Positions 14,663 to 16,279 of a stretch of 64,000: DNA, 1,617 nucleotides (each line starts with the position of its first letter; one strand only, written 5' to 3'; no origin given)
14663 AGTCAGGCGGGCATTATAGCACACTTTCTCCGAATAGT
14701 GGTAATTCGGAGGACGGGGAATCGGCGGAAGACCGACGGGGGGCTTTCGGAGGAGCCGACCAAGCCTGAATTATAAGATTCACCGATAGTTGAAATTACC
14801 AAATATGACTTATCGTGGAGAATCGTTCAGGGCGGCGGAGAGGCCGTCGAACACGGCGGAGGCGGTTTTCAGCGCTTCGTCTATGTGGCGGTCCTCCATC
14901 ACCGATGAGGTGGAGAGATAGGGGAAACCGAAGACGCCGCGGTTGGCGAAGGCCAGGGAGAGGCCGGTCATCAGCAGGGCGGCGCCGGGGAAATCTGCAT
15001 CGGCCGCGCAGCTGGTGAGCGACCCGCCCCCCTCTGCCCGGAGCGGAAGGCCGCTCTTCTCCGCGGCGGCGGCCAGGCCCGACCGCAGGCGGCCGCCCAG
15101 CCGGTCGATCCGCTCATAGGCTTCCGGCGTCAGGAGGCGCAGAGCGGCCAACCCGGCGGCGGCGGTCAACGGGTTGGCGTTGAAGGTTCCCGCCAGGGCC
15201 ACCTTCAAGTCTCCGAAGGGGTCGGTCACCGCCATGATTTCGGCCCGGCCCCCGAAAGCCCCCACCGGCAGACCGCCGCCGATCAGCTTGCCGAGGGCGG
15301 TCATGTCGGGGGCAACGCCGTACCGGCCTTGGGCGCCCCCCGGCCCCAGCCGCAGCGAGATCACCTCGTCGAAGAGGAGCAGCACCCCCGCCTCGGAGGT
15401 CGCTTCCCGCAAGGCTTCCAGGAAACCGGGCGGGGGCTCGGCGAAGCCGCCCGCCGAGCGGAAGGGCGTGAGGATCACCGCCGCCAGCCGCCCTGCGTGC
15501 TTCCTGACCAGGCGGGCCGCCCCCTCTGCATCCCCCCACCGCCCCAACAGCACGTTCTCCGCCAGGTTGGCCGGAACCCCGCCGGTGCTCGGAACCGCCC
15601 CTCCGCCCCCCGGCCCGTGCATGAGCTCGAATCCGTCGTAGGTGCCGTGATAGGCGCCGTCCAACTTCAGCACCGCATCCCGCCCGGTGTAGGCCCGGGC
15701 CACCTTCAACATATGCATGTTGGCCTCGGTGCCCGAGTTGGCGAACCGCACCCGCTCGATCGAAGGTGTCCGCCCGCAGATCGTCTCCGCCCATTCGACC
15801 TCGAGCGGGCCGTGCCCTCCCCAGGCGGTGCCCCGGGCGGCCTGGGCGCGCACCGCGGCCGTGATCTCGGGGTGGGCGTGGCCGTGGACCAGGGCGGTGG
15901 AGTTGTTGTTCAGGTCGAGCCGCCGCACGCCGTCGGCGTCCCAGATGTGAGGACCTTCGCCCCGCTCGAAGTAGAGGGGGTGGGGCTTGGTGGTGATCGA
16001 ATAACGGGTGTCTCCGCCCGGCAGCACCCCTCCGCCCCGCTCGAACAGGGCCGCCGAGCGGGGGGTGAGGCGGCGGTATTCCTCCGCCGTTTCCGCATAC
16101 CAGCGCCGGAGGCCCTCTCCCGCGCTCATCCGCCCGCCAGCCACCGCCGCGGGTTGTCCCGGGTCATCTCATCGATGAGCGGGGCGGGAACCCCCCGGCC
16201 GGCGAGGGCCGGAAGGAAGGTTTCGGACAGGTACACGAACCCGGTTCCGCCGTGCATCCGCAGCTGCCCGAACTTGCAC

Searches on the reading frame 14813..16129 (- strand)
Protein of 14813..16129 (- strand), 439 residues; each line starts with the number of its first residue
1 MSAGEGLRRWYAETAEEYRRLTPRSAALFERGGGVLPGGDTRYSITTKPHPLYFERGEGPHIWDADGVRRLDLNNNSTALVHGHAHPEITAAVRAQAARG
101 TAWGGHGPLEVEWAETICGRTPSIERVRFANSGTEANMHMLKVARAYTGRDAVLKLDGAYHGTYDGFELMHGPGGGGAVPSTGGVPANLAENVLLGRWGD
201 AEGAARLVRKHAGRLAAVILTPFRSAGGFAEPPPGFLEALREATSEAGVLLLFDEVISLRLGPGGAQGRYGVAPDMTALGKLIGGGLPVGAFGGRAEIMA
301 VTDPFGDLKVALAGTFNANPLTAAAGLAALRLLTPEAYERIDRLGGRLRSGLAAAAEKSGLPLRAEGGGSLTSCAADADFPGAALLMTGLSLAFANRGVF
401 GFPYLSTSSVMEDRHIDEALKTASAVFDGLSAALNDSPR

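Call 69: find_homologous_proteins(query=window:14813-16129:-, max_evalue=1e-60)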
Query window:14813-16129:- (439 aa): 5653 proteins with E <= 1e-60 among 8000 candidates; the best 120 are listed.
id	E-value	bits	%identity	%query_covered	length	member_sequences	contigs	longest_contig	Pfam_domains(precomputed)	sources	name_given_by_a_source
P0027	1.9e-275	932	96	99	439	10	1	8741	PF00202.28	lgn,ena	-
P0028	2.0e-256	869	90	99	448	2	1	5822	PF00202.28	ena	-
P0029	9.3e-253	857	90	96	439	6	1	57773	PF00202.28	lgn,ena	-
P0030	3.0e-235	799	85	99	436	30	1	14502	PF00202.28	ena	-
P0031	6.2e-232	788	83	99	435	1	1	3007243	PF00202.28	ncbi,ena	-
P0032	1.1e-218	745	78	99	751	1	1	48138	PF02126.26,PF00202.28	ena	-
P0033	1.3e-218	744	77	100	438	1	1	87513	PF00202.28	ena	-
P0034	3.1e-217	740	78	99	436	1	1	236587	PF00202.28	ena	-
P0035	3.8e-215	733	77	99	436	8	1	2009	PF00202.28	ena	-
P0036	3.9e-215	733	77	99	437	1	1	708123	PF00202.28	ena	-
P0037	5.0e-215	732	77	99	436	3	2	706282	PF00202.28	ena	-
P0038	8.4e-214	728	75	100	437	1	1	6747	PF00202.28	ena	-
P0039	1.4e-213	728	77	96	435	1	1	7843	PF00202.28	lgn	-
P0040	3.1e-213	727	77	99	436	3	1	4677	PF00202.28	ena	-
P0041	7.1e-213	725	76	99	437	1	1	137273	PF00202.28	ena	-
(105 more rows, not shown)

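Call 70: find_encoding_contigs(protein=P0029, flank=5000, max_places=4)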
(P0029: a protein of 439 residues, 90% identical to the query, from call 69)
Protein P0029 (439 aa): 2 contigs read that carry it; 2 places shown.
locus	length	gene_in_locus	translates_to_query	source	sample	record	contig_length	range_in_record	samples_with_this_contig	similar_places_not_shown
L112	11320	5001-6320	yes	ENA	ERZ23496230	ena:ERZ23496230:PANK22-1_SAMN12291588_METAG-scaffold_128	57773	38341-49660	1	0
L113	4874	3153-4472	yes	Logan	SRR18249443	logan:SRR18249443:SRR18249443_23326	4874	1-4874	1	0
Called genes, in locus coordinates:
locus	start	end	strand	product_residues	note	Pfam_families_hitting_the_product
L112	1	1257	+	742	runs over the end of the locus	PF00580:UvrD-helicase, PF13245:AAA_19, PF13604:AAA_30 (faint), PF13361:UvrD_C, PF13538:UvrD_C_2, PF21196:PcrA_UvrD_tudor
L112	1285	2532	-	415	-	PF00067:p450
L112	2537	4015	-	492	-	PF01979:Amidohydro_1, PF07969:Amidohydro_3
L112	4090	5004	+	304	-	PF02126:PTE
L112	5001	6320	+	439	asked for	PF00202:Aminotran_3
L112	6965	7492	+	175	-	PF01936:NYN (weak)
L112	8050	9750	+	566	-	PF02776:TPP_enzyme_N, PF00205:TPP_enzyme_M, PF02775:TPP_enzyme_C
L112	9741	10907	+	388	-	PF00266:Aminotran_5, PF01041:DegT_DnrJ_EryC1 (weak)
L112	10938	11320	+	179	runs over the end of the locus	-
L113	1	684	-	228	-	?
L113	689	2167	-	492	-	PF01979:Amidohydro_1, PF07969:Amidohydro_3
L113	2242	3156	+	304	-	PF02126:PTE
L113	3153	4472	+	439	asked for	PF00202:Aminotran_3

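Call 71: find_encoding_contigs(protein=P0031, flank=5000, max_places=4)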
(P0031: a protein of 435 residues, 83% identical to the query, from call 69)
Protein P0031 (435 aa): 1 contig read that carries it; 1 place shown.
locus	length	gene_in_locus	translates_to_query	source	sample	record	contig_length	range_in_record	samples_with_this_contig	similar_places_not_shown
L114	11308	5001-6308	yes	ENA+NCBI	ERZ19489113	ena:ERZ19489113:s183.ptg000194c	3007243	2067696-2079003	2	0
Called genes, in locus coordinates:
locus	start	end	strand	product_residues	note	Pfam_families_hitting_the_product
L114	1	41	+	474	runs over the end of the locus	PF02874:ATP-synt_ab_N, PF00006:ATP-synt_ab, PF22919:ATP-synt_VA_C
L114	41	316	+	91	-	PF02823:ATP-synt_DE_N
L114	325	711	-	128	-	-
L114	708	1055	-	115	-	-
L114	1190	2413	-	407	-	PF00067:p450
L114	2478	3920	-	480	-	PF01979:Amidohydro_1, PF07969:Amidohydro_3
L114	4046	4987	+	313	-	PF02126:PTE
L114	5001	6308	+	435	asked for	PF00202:Aminotran_3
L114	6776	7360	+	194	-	PF01936:NYN (weak)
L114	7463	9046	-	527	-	PF07969:Amidohydro_3, PF01979:Amidohydro_1 (weak)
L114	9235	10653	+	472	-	PF02776:TPP_enzyme_N, PF00205:TPP_enzyme_M, PF02775:TPP_enzyme_C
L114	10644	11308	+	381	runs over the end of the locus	PF00266:Aminotran_5, PF01041:DegT_DnrJ_EryC1 (weak)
